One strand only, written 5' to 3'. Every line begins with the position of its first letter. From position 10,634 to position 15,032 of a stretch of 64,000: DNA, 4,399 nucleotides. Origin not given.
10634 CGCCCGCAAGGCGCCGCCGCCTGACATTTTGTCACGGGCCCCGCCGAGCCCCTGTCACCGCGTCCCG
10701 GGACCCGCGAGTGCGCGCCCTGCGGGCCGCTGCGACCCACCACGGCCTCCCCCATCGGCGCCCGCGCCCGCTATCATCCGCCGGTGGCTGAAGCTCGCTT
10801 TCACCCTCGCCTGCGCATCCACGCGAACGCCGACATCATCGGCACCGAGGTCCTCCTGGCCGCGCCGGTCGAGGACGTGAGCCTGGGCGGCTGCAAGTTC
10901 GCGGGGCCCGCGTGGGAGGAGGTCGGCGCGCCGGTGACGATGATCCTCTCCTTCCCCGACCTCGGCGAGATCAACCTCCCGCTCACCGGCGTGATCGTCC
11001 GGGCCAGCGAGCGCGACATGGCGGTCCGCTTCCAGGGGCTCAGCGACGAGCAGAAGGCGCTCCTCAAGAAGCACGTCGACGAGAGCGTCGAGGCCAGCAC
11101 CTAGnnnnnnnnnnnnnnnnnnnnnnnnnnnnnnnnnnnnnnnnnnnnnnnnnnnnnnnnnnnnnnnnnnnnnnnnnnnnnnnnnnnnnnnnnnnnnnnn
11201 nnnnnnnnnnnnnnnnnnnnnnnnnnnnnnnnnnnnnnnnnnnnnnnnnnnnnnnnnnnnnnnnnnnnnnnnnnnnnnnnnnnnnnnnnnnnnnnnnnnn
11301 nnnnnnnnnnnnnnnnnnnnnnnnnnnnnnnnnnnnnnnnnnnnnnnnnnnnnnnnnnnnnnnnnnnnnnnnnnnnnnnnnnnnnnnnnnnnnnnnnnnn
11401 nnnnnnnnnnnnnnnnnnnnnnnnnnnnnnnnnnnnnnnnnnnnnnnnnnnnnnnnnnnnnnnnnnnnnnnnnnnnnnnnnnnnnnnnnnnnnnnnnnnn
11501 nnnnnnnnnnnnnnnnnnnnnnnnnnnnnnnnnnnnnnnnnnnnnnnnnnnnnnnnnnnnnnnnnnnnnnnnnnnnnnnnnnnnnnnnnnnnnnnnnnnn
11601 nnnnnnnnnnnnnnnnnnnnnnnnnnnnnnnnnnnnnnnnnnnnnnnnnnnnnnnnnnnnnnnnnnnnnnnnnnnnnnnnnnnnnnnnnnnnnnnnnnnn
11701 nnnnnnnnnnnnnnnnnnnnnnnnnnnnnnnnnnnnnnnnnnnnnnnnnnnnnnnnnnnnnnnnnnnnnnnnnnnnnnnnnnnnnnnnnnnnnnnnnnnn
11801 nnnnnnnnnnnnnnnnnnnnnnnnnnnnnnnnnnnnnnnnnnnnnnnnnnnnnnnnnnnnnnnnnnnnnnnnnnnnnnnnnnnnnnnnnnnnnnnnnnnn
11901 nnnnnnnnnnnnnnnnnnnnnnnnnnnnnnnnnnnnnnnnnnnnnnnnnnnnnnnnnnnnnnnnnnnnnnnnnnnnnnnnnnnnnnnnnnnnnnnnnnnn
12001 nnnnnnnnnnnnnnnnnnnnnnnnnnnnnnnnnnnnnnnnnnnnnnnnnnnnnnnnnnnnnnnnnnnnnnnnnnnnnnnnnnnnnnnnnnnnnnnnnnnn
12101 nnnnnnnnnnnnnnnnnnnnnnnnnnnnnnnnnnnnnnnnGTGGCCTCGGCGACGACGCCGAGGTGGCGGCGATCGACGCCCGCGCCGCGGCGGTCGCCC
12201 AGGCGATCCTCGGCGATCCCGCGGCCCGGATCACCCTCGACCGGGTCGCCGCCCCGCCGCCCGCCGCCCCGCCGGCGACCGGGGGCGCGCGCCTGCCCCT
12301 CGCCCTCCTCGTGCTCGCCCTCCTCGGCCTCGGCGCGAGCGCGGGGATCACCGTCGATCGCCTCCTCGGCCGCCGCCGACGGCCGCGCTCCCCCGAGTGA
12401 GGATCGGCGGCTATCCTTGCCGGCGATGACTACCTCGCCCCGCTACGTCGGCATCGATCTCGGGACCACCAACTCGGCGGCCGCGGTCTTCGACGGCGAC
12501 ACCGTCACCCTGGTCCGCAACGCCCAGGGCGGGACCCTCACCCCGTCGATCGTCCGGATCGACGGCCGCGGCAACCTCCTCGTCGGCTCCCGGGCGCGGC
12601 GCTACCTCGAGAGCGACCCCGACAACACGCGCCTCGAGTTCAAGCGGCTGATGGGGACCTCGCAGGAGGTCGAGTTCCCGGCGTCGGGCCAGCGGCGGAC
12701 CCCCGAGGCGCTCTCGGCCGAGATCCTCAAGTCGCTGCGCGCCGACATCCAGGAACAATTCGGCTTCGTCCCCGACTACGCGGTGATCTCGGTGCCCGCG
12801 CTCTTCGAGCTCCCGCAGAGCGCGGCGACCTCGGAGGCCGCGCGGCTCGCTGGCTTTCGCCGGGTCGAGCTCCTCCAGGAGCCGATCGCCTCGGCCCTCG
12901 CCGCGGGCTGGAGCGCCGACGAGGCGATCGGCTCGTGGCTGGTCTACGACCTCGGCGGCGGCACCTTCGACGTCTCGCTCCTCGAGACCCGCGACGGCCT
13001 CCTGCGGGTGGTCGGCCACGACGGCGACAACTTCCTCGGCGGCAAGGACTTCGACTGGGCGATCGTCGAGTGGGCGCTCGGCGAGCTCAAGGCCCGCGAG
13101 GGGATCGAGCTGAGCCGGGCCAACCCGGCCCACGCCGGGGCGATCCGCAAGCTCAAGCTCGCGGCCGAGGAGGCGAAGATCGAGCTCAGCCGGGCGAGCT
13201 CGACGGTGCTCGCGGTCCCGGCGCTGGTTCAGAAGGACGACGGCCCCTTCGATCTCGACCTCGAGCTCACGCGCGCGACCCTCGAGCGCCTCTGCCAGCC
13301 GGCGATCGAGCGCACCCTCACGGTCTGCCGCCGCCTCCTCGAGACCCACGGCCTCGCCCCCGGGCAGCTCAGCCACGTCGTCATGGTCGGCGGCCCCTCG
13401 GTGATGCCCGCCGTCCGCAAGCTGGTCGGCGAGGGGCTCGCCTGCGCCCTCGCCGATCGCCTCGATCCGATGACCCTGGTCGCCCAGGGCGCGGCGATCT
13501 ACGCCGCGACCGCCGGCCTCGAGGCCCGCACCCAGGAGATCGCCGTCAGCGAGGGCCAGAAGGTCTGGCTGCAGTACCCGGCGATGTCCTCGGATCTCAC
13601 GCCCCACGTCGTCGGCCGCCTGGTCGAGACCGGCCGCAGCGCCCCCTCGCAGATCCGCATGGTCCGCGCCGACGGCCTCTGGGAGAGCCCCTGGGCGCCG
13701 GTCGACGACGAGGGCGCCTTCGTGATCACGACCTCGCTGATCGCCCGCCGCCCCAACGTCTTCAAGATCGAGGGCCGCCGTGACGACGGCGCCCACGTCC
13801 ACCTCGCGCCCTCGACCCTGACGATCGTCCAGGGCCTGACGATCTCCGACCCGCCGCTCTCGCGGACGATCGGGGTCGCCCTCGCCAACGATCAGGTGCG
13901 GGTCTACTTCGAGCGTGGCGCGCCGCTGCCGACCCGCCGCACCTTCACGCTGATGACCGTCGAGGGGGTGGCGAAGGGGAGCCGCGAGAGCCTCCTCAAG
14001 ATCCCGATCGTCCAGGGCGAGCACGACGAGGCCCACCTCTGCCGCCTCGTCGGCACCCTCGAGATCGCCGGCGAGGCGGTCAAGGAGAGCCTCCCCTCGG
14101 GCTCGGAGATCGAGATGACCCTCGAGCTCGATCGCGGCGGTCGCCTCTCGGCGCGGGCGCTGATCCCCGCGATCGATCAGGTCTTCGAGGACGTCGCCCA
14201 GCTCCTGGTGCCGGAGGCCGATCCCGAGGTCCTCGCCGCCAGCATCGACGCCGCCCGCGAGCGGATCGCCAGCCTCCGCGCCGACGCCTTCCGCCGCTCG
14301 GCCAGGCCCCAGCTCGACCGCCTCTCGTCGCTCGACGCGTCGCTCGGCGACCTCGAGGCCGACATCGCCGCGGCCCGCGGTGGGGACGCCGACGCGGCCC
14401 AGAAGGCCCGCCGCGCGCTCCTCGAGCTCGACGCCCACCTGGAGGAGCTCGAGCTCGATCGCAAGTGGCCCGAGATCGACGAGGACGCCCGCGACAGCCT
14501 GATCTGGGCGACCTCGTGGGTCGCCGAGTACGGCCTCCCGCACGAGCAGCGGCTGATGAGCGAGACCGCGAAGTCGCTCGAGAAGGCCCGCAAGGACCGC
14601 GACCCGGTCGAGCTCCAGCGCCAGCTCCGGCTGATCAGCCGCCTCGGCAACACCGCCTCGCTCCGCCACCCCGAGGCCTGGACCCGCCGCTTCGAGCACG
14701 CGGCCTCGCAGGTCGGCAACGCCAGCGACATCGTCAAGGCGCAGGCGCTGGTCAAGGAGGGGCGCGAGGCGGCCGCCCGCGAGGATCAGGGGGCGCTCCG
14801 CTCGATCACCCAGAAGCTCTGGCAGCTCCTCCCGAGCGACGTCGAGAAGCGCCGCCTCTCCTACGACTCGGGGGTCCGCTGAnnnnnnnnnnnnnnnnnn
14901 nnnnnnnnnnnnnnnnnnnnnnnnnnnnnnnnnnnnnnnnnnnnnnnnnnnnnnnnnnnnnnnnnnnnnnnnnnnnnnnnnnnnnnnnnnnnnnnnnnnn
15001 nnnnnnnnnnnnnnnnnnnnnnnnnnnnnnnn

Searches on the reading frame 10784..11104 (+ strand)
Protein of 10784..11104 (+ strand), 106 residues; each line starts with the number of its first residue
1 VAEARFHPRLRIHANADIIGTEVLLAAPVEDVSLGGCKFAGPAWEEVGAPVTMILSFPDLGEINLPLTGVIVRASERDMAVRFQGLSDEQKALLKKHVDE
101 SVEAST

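Call 63: search_protein_families(library=pfam, proteins=[window:10784-11104:+], max_evalue=0.00001)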
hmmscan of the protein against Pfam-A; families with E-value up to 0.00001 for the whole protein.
window:10784-11104:+ (106 aa): 1 family
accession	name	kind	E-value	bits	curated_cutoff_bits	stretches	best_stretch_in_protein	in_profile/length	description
PF07238.19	PilZ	-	3.2e-11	43.9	22.5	1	5-98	3-100/102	PilZ domain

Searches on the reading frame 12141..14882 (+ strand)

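Call 63: search_protein_families(library=pfam, proteins=[window:12141-14882:+], max_evalue=0.00001)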
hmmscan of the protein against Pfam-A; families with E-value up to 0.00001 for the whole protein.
window:12141-14882:+ (913 aa): 2 families
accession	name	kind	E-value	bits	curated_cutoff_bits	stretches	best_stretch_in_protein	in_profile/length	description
PF00012.26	HSP70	-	3.5e-82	277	20.6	1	103-467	2-384/599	Hsp70 protein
PF06723.19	MreB_Mbl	-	4.9e-11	42.5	27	1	192-454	74-318/327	MreB/Mbl protein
